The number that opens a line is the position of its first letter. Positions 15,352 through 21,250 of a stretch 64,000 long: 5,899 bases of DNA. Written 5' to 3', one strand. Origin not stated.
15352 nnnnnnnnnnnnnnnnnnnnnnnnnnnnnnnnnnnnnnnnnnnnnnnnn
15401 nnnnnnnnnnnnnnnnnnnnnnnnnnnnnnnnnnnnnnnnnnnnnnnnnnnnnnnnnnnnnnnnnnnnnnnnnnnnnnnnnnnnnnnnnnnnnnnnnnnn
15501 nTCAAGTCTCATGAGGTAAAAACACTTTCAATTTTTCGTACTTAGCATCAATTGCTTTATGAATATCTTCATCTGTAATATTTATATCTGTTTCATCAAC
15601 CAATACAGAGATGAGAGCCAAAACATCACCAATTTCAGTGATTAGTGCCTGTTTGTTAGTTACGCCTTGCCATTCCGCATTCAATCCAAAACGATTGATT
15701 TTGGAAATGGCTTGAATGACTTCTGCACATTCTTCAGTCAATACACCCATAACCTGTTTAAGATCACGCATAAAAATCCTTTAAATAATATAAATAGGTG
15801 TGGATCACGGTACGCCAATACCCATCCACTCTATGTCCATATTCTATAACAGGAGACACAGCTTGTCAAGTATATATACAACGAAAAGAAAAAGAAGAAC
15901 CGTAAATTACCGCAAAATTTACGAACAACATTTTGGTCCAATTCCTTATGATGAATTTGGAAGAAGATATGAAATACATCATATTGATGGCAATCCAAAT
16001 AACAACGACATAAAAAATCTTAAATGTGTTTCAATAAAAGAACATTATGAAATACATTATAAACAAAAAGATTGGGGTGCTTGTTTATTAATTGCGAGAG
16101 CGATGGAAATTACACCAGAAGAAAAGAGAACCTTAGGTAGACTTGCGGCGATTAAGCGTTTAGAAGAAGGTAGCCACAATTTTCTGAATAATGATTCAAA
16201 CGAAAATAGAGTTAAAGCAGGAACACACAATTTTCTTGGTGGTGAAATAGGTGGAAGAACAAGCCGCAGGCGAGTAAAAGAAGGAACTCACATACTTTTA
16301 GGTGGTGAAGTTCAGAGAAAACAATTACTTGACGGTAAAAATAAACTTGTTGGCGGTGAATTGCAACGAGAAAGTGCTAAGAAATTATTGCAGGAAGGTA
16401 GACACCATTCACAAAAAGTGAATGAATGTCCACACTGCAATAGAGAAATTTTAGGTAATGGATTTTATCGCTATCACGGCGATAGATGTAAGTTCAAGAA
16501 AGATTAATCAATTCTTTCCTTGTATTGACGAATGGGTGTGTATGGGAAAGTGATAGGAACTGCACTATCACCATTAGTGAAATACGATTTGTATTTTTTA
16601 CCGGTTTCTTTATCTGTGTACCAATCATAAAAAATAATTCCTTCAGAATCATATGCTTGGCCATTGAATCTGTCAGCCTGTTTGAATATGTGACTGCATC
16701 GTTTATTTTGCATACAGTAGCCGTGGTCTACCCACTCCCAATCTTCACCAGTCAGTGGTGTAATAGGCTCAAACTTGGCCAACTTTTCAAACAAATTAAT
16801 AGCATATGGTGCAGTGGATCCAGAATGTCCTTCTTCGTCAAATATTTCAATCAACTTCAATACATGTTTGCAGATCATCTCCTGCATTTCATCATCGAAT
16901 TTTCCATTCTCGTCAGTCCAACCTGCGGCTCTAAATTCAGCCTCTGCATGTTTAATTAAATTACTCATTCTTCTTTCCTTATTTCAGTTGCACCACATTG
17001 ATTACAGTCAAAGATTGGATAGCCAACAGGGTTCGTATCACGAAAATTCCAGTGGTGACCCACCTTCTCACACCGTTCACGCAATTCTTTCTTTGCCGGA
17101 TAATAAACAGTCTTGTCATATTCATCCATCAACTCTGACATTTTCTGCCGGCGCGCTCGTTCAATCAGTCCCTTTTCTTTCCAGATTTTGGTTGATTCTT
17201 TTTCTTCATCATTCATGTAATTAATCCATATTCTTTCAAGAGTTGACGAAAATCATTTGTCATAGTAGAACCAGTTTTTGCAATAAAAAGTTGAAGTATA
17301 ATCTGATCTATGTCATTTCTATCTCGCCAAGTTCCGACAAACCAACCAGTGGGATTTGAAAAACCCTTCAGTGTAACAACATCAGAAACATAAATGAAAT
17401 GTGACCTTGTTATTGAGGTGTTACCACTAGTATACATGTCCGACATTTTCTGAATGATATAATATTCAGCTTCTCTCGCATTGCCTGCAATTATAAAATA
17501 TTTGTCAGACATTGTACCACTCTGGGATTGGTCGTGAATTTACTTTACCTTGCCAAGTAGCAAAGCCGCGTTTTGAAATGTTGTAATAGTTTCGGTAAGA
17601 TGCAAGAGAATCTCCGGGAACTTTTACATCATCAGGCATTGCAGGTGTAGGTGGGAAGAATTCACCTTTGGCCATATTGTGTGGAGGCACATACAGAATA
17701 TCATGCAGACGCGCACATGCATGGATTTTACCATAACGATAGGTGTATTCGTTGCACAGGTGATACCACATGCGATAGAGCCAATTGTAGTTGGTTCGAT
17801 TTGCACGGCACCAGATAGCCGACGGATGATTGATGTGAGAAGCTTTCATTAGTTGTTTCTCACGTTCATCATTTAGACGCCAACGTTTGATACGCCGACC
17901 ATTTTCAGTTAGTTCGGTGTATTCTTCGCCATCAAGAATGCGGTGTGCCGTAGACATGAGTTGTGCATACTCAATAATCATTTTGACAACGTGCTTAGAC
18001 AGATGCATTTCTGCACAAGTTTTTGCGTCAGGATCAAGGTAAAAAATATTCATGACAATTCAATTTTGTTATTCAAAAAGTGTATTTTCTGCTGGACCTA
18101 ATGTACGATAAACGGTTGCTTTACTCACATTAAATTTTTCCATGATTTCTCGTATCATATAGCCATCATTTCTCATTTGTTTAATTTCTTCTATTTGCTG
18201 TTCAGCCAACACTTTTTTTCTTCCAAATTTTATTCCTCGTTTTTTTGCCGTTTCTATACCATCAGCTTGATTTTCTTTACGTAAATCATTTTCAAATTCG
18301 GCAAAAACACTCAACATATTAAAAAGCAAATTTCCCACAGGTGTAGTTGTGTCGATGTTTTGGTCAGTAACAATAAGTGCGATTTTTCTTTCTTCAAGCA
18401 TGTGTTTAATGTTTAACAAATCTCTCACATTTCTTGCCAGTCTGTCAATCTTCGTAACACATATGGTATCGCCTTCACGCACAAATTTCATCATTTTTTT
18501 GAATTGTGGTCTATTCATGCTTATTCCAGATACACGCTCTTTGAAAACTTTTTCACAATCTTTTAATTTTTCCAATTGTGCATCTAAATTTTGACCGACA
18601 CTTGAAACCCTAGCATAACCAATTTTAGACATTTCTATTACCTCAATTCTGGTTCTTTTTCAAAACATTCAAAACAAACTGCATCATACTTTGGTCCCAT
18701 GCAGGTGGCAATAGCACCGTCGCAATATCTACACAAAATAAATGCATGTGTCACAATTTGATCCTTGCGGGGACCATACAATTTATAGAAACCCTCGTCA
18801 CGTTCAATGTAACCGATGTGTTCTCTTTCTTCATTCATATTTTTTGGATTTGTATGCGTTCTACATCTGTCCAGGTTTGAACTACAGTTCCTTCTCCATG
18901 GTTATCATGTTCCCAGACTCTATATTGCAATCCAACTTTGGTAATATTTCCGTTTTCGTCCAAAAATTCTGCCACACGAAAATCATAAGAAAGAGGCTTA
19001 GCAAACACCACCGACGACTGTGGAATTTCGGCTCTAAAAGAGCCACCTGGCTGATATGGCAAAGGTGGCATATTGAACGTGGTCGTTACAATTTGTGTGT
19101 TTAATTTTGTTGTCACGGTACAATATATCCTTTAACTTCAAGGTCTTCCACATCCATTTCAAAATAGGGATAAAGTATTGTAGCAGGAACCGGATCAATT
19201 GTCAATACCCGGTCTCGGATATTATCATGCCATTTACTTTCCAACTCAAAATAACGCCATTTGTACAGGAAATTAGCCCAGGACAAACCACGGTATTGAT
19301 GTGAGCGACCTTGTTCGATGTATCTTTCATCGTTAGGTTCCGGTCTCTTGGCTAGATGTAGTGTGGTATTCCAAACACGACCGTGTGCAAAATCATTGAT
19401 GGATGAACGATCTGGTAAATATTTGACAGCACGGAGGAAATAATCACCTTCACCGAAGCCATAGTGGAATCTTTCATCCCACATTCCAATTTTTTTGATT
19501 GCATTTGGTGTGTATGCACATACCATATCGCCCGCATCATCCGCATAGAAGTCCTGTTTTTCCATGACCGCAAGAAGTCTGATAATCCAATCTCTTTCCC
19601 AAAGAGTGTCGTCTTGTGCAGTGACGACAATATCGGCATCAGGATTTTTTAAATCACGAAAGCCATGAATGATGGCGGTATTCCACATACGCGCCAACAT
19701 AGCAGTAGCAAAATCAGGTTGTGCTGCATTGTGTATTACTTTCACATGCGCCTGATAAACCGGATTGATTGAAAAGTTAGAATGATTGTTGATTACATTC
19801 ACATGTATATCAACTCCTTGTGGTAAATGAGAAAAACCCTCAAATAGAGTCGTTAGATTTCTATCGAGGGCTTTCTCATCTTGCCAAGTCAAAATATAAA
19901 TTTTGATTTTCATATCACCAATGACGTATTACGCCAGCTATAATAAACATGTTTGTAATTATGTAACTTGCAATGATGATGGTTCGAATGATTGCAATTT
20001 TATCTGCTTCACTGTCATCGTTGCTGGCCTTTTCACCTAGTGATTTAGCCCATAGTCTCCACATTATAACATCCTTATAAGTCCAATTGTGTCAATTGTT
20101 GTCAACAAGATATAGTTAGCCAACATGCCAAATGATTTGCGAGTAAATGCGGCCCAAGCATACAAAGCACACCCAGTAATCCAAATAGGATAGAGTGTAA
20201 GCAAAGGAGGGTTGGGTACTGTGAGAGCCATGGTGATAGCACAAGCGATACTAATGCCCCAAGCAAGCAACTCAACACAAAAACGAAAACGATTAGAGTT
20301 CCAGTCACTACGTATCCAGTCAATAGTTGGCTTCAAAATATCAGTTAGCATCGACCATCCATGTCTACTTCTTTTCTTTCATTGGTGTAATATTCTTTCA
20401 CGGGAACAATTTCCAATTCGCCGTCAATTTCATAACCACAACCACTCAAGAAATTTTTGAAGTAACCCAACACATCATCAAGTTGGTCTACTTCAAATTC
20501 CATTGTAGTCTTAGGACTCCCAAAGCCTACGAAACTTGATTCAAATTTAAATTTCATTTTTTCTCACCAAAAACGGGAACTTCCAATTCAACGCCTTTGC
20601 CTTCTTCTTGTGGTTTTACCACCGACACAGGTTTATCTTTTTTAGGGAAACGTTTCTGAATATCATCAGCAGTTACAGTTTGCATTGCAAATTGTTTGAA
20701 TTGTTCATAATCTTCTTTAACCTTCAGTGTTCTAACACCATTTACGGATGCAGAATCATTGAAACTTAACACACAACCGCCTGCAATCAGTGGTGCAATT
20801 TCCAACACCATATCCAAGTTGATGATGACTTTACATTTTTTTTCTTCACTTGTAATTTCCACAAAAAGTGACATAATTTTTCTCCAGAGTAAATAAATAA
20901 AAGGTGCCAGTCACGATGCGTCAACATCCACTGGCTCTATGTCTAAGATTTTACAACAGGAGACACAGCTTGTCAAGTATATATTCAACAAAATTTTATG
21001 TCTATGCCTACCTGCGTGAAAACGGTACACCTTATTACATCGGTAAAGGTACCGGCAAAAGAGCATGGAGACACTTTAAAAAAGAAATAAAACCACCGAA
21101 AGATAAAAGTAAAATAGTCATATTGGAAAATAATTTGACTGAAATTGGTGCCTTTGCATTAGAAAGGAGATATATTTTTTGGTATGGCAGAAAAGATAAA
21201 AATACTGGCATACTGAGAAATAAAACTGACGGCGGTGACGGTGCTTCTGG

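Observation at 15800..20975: Two unrelated homing endonucleases (HNH and GIY-YIG) share an ~85-bp leader and their first five codons.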

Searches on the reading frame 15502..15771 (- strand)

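Call 10: search_protein_families(library=pfam, proteins=[window:15502-15771:-], max_evalue=0.01)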
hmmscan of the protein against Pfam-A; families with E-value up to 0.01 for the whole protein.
window:15502-15771:- (89 aa): 2 families
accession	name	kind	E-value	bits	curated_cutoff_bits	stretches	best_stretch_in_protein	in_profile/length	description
PF03819.22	MazG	-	1.7e-07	31.8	22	1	5-79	4-67/74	MazG nucleotide pyrophosphohydrolase domain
PF01503.22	PRA-PH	-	0.0062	17.4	21.3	1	7-67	30-77/86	Phosphoribosyl-ATP pyrophosphohydrolase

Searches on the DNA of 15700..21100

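Call 12: search_rna_families(source=window, start=15700, end=21100, threshold=evalue, max_evalue=10)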
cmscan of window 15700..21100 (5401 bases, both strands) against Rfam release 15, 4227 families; matches with E-value up to 10: 5.
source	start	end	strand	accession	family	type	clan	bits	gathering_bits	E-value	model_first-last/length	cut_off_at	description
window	19575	19725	-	RF01451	S_pombe_snR97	Gene; snRNA; snoRNA; HACA-box;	-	23.1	100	2.2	1-148/148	no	small nucleolar RNA snR97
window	20491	20571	-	RF01184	snR79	Gene; snRNA; snoRNA; CD-box;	-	20.1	55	8.6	1-89/89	no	Small nucleolar RNA snR79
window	20817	20928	+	RF04328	snR107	Gene; snRNA; snoRNA; CD-box;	-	18.9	44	5.8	1-118/118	no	Fungal C/D box small nucleolar RNA 107 family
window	16079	16098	+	RF01324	CRISPR-DR11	Gene; CRISPR;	-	18.5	45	8.9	1-36/36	no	CRISPR RNA direct repeat element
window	20851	20926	-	RF00114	S15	Cis-reg; leader;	CL00121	15.4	39.5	4.4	7-84/117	no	Ribosomal S15 leader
